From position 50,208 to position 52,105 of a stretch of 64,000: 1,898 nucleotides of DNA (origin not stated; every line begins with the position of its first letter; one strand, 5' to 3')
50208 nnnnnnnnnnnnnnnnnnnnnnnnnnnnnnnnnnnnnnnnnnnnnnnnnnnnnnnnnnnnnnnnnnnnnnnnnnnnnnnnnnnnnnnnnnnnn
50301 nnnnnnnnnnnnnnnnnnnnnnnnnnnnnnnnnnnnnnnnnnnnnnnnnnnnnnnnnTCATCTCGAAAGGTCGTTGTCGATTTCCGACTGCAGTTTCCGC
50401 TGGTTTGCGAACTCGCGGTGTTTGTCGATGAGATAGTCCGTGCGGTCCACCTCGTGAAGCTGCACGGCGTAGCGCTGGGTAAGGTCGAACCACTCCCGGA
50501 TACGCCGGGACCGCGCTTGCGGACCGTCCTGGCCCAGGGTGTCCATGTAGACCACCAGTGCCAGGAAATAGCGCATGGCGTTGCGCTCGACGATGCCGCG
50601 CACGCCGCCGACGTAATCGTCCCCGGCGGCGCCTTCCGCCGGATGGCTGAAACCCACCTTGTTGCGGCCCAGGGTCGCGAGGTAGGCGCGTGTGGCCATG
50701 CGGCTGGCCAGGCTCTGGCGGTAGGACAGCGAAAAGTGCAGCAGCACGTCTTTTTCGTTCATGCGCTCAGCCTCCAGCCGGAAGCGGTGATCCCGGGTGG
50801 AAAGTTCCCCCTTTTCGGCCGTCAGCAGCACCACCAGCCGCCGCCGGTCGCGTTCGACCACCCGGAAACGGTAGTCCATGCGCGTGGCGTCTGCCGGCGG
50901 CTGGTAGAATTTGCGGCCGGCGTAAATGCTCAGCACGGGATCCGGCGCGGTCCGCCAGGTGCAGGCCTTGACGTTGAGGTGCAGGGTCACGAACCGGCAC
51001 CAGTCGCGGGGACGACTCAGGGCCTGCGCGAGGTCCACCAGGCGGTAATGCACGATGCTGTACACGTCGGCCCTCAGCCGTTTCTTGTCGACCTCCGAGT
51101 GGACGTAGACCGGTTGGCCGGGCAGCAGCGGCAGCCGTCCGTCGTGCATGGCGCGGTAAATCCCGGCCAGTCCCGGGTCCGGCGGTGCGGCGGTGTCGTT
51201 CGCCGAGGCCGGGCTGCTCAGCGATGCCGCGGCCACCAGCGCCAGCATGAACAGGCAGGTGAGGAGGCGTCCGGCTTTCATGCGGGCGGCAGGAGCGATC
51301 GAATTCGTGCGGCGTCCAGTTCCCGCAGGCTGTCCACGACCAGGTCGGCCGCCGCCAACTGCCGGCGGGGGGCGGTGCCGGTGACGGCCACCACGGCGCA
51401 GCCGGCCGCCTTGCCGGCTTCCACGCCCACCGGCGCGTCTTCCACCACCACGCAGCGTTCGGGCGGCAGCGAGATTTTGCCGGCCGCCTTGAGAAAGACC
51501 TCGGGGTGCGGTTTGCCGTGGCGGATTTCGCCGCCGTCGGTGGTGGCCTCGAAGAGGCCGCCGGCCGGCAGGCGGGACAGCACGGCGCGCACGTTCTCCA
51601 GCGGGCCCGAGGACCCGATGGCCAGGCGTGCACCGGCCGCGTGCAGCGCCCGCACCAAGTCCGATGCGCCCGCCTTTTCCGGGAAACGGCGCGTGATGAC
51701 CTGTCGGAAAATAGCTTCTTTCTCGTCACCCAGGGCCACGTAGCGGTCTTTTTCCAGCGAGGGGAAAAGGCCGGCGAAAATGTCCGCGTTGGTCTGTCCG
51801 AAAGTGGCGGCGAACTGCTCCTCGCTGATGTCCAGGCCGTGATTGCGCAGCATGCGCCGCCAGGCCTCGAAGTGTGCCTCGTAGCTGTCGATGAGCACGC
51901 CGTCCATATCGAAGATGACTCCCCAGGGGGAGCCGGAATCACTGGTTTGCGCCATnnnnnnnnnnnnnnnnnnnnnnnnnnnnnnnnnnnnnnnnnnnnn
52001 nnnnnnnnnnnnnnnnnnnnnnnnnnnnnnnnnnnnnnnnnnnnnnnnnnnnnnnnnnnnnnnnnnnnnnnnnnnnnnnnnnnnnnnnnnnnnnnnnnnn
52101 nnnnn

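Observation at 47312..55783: Tightly coupled six-gene operon built around two tandem dynamin-like GTPases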

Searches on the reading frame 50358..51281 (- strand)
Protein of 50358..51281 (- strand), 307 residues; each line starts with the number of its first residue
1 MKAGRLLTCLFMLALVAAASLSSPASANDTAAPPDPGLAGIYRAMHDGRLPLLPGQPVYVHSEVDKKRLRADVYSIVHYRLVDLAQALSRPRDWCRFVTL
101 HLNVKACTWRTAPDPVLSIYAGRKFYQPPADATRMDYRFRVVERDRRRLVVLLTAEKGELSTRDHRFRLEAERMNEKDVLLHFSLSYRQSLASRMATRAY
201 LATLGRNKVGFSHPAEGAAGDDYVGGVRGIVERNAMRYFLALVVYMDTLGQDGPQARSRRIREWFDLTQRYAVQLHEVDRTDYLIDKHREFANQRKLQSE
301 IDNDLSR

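Call 4: search_protein_families(library=pfam, proteins=[window:50358-51281:-], max_evalue=0.01)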
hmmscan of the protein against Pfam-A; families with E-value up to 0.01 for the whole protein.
window:50358-51281:- (307 aa): 0 families

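Call 5: search_protein_families(library=padloc, proteins=[window:50358-51281:-], max_evalue=0.01)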
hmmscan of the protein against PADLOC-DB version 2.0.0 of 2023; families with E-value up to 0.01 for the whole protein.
window:50358-51281:- (307 aa): 0 families

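Call 6: search_protein_families(library=ncbifam, proteins=[window:50358-51281:-], max_evalue=0.01)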
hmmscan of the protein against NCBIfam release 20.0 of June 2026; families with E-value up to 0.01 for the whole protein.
window:50358-51281:- (307 aa): 0 families

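Call 40: find_homologous_proteins(query=window:50358-51281:-)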
Query window:50358-51281:- (307 aa): 590 proteins with E <= 0.001 among 7183 candidates; the best 120 are listed.
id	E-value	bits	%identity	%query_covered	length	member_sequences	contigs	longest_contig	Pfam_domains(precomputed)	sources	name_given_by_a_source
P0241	1.1e-202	690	100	100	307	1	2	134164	-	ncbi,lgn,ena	-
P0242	9.3e-154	529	82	91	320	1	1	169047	-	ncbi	-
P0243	1.4e-153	529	84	87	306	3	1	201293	-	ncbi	-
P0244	2.4e-132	459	69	99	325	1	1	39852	-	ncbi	-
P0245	4.6e-124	432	65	99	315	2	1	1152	-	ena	-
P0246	1.6e-121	423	62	100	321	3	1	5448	-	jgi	jgi:hypothetical protein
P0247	1.4e-119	417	68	91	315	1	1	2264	-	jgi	-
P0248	4.8e-113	395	80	68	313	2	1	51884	-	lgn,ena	-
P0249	9.1e-112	391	60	97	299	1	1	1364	-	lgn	-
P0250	2.7e-107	377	61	90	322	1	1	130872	-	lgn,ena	-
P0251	3.6e-75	271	45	96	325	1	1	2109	-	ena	-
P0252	8.9e-73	263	47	89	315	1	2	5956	-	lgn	-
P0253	2.0e-71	259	42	96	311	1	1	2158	-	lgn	-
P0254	2.9e-71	258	45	93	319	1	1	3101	-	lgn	-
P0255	7.9e-68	247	43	93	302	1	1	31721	-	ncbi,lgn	-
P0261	9.7e-64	234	42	96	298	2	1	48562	-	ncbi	-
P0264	2.0e-62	229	41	91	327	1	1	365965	-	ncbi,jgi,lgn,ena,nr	ncbi:MAG: hypothetical protein OEY36_02715 [Gammaproteobacteria bacterium]|nr:hypothetical protein [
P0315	4.4e-54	202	43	81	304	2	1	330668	-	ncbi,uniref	ncbi:hypothetical protein [Pseudomonas sp. H11T01]|uniref:hypothetical protein n=1 Tax=Pseudomonas s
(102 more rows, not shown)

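Call 41: find_encoding_contigs(protein=P0264, flank=6000, max_places=2)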
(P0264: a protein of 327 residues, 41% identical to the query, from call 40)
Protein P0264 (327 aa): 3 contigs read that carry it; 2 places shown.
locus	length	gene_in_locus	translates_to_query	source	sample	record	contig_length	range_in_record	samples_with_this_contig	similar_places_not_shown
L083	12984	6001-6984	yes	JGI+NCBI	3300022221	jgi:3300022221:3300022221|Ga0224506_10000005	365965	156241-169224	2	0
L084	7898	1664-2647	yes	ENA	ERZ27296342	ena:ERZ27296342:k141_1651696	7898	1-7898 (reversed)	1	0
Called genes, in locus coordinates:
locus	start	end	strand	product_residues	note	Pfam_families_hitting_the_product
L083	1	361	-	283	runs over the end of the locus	PF13512:TPR_18, PF13525:YfiO, PF13174:TPR_6 (faint)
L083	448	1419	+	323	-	PF01479:S4 (weak), PF00849:PseudoU_synth_2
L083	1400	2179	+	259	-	PF02578:Cu-oxidase_4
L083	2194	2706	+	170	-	PF13291:ACT_4 (faint), PF13740:ACT_6, PF13840:ACT_7 (faint), PF01842:ACT (weak), PF13740:ACT_6 (weak)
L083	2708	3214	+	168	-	PF01327:Pep_deformylase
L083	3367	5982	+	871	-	PF02861:Clp_N, PF23569:NBD_SMAX1 (weak), PF00004:AAA, PF17871:AAA_lid_9, PF07724:AAA_2, PF00004:AAA, PF07728:AAA_5, PF10431:ClpB_D2-small, +7 more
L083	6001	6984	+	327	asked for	-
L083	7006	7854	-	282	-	PF00106:adh_short, PF01370:Epimerase (weak), PF08659:KR, PF08643:DUF1776, PF13460:NAD_binding_10 (weak), PF13561:adh_short_C2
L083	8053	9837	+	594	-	PF01336:tRNA_anti-codon, PF00152:tRNA-synt_2, PF02938:GAD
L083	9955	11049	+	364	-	PF02445:NadA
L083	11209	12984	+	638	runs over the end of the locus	PF14827:dCache_3, PF00672:HAMP, PF00015:MCPsignal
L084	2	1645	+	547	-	?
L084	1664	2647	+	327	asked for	-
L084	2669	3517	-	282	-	PF00106:adh_short, PF01370:Epimerase (weak), PF08659:KR, PF08643:DUF1776, PF13460:NAD_binding_10 (weak), PF13561:adh_short_C2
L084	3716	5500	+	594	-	PF01336:tRNA_anti-codon, PF00152:tRNA-synt_2, PF02938:GAD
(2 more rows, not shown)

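Call 42: find_encoding_contigs(protein=P0315, flank=6000, max_places=2)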
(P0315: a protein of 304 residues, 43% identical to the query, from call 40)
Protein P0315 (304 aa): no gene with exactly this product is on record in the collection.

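Call 43: find_encoding_contigs(protein=P0255, flank=6000, max_places=2)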
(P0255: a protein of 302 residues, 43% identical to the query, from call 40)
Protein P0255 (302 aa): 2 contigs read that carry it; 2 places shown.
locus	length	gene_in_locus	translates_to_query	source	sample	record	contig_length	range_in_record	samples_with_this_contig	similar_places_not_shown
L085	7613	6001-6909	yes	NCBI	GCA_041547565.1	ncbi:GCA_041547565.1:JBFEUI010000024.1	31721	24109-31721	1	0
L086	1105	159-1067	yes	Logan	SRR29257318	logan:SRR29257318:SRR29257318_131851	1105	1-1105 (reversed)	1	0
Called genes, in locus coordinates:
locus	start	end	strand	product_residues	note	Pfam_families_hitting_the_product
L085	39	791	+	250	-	PF01925:TauE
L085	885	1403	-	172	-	-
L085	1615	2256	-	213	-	PF00300:His_Phos_1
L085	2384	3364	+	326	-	PF02958:EcKL (weak), PF01636:APH, PF02958:EcKL, PF07914:DUF1679 (weak)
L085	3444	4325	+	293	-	PF00459:Inositol_P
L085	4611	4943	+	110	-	-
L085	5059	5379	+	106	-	PF07719:TPR_2 (faint), PF13428:TPR_14 (faint), PF13432:TPR_16 (faint), PF14559:TPR_19 (faint)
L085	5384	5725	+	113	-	PF02962:CHMI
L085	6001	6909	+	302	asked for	-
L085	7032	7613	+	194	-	?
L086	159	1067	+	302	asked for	-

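Call 52: find_encoding_contigs(protein=P0250, flank=10000, max_places=1)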
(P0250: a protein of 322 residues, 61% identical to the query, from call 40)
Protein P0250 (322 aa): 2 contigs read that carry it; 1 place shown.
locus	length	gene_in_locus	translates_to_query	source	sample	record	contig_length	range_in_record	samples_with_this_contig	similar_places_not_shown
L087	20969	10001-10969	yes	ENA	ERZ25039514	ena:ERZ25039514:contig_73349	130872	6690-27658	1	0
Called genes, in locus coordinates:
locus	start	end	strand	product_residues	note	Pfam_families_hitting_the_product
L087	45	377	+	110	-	PF02653:BPD_transp_2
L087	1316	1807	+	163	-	PF02653:BPD_transp_2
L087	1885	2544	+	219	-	PF00005:ABC_tran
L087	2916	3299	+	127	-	PF00005:ABC_tran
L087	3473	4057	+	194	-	PF07879:PHB_acc_N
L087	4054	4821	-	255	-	PF00795:CN_hydrolase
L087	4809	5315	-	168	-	PF00155:Aminotran_1_2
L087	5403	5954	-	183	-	PF00155:Aminotran_1_2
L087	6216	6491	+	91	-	-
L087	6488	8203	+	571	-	-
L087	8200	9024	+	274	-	PF03193:RsgA_GTPase (faint), PF00350:Dynamin_N (weak), PF01926:MMR_HSR1 (weak)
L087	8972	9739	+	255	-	-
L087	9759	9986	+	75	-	-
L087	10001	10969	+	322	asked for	-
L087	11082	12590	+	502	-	PF00005:ABC_tran, PF02463:SMC_N (faint), PF13191:AAA_16 (faint), PF13555:AAA_29 (faint), PF20703:nSTAND1 (faint), PF13401:AAA_22 (faint), PF00005:ABC_tran, PF13304:AAA_21 (weak), +1 more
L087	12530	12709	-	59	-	-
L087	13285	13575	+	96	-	-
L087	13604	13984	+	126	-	PF02852:Pyr_redox_dim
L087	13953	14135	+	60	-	-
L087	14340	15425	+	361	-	PF01546:Peptidase_M20, PF07687:M20_dimer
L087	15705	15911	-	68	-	PF00403:HMA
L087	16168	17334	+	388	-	PF01546:Peptidase_M20, PF07687:M20_dimer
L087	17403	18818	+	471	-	PF00496:SBP_bac_5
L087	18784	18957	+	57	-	-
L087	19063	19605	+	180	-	PF19300:BPD_transp_1_N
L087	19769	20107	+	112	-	PF00528:BPD_transp_1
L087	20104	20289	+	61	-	PF12911:OppC_N (weak)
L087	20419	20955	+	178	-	PF00528:BPD_transp_1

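Call 53: find_encoding_contigs(protein=P0261, flank=7000, max_places=1)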
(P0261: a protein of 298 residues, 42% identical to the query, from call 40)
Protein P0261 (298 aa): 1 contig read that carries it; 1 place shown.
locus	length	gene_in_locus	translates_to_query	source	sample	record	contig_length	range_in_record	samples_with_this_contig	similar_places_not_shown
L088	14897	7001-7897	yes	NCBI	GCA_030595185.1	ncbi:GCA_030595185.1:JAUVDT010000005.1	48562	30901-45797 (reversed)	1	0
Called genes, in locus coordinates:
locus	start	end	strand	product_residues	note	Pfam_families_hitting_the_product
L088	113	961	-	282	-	PF13174:TPR_6 (faint), PF13512:TPR_18, PF13525:YfiO, PF13428:TPR_14 (faint), PF13432:TPR_16 (faint)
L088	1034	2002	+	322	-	PF01479:S4, PF00849:PseudoU_synth_2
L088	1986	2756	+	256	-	PF02578:Cu-oxidase_4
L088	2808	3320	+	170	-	PF13291:ACT_4 (faint), PF13740:ACT_6, PF13840:ACT_7 (faint), PF01842:ACT, PF13740:ACT_6 (weak)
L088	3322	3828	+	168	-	PF01327:Pep_deformylase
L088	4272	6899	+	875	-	PF02861:Clp_N, PF23569:NBD_SMAX1 (weak), PF00004:AAA, PF17871:AAA_lid_9, PF00004:AAA, PF07724:AAA_2, PF07728:AAA_5, PF10431:ClpB_D2-small, +8 more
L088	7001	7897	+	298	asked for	-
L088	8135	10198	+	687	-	PF00034:Cytochrom_C (faint), PF21419:RoxA-like_Cyt-c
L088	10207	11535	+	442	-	PF00067:p450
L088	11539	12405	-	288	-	PF00106:adh_short, PF08659:KR (weak), PF13460:NAD_binding_10 (weak), PF13561:adh_short_C2, PF08643:DUF1776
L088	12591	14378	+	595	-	PF01336:tRNA_anti-codon, PF00152:tRNA-synt_2, PF02938:GAD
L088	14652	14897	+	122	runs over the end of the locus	PF00293:NUDIX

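Call 81: find_related_loci(query=A4, collection=metagenome_contigs, flank=7000)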
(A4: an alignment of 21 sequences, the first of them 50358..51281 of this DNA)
Query A4 (307 aa) in metagenome_contigs; peptide patterns used: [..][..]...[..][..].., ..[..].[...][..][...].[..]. (x = any residue, [..] = any of these).
600 stretches matched a pattern (row limit reached: there are more); 499 encode a relative of the query (tblastn E <= 1e-3); the best 80 are kept; 80 distinct loci.
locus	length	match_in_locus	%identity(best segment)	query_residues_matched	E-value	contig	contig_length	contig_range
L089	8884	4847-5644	84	38-303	9e-152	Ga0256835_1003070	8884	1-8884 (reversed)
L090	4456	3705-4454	61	31-280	6e-100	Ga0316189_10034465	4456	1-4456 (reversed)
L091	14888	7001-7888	41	2-302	8e-72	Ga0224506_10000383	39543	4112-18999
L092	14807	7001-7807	41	23-302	6e-71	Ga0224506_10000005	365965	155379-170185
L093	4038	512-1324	42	38-307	1e-70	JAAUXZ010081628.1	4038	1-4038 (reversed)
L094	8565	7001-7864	38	12-306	2e-70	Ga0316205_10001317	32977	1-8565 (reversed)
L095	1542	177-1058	39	5-301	3e-71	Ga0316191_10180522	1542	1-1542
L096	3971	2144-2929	41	38-306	3e-66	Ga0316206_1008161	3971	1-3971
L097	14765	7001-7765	44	55-307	1e-62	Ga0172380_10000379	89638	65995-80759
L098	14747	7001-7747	47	56-303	9e-63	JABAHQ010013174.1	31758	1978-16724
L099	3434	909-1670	44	55-307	1e-62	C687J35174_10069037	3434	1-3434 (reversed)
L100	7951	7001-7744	43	55-300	4e-61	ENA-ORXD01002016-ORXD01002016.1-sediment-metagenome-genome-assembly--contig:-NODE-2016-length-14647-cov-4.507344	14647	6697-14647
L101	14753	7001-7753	39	55-303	1e-60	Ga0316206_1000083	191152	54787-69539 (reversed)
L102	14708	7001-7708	44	57-291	4e-60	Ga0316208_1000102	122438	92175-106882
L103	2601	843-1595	43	55-303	2e-60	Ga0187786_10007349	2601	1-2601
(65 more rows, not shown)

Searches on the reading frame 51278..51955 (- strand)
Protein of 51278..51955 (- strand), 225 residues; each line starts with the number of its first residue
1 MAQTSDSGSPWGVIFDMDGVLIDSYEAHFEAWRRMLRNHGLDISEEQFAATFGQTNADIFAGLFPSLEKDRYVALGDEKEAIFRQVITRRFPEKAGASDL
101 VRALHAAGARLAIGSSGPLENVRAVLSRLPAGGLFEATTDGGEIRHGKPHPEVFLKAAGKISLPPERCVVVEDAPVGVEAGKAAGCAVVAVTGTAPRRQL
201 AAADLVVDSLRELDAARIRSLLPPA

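Call 4: search_protein_families(library=pfam, proteins=[window:51278-51955:-], max_evalue=0.01)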
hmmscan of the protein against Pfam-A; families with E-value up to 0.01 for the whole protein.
window:51278-51955:- (225 aa): 4 families
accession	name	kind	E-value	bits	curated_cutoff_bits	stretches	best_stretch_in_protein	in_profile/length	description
PF00702.32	Hydrolase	-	1.8e-30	107.2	26.4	1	13-185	4-191/191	haloacid dehalogenase-like hydrolase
PF13419.12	HAD_2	-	1.1e-29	104.3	23.8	1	13-191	1-178/178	Haloacid dehalogenase-like hydrolase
PF13242.12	Hydrolase_like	-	9.1e-10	38.8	22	1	147-213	3-75/75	HAD-hyrolase-like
PF12710.13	HAD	-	3.1e-07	31.5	27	1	13-131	1-124/189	haloacid dehalogenase-like hydrolase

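Call 5: search_protein_families(library=padloc, proteins=[window:51278-51955:-], max_evalue=0.01)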
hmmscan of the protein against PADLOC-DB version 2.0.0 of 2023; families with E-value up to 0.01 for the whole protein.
window:51278-51955:- (225 aa): 0 families

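Call 6: search_protein_families(library=ncbifam, proteins=[window:51278-51955:-], max_evalue=0.01)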
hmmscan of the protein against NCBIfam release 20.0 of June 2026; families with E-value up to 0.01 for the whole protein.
window:51278-51955:- (225 aa): 34 families (the best 25 are shown)
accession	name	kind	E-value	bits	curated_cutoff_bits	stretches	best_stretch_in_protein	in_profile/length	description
TIGR02009.1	PGMB-YQAB-SF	subfamily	5.4e-40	137.6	153.35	1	12-191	3-186/186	beta-phosphoglucomutase family hydrolase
TIGR01990.1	bPGM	equivalog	7.3e-31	107.6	189.4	1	12-191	3-186/187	beta-phosphoglucomutase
NF053653.1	InDiPhoBT2121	equivalog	4.7e-29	101.5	245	1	13-213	4-211/216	inorganic diphosphatase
NF008610.0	PRK11587.1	equivalog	2.9e-28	98.7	282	1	12-216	5-206/219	sugar phosphatase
NF008087.0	PRK10826.1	equivalog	4.2e-25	88.7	191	1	12-218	9-220/222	hexitol phosphatase HxpB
NF008000.0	PRK10725.1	equivalog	3.3e-23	82.8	215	1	12-191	7-185/188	fructose-1-phosphate/6-phosphogluconate phosphatase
TIGR01449.2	PGP_bact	equivalog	9e-19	67.8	180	1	13-214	1-210/213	phosphoglycolate phosphatase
TIGR01509.1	HAD-SF-IA-v3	subfamily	1.3e-17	64.4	29.4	1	128-191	93-154/154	HAD-IA family hydrolase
NF046057.1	bifunc_MtlD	equivalog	7.5e-16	57.7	800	1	12-192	9-192/683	bifunctional mannitol-1-phosphate dehydrogenase/phosphatase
TIGR01454.1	AHBA_synth_RP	hypoth_equivalog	8.4e-16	58.2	246.65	1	13-206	1-192/205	AHBA synthesis associated protein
NF009695.0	PRK13222.1-2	equivalog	1.1e-15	57.8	225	1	13-214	9-219/226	phosphoglycolate phosphatase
NF007854.0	PRK10563.1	equivalog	1.6e-15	57.4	211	1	13-189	7-183/221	6-phosphogluconate phosphatase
TIGR02253.1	CTE7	subfamily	2.5e-15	56.8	169.75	1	12-213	4-220/221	TIGR02253 family HAD-type hydrolase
NF009694.0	PRK13222.1-1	equivalog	3.3e-14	52.8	415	1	97-213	116-235/252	phosphoglycolate phosphatase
TIGR01422.2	phosphonatase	equivalog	1.5e-13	50.7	220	1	13-203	4-211/251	phosphonoacetaldehyde hydrolase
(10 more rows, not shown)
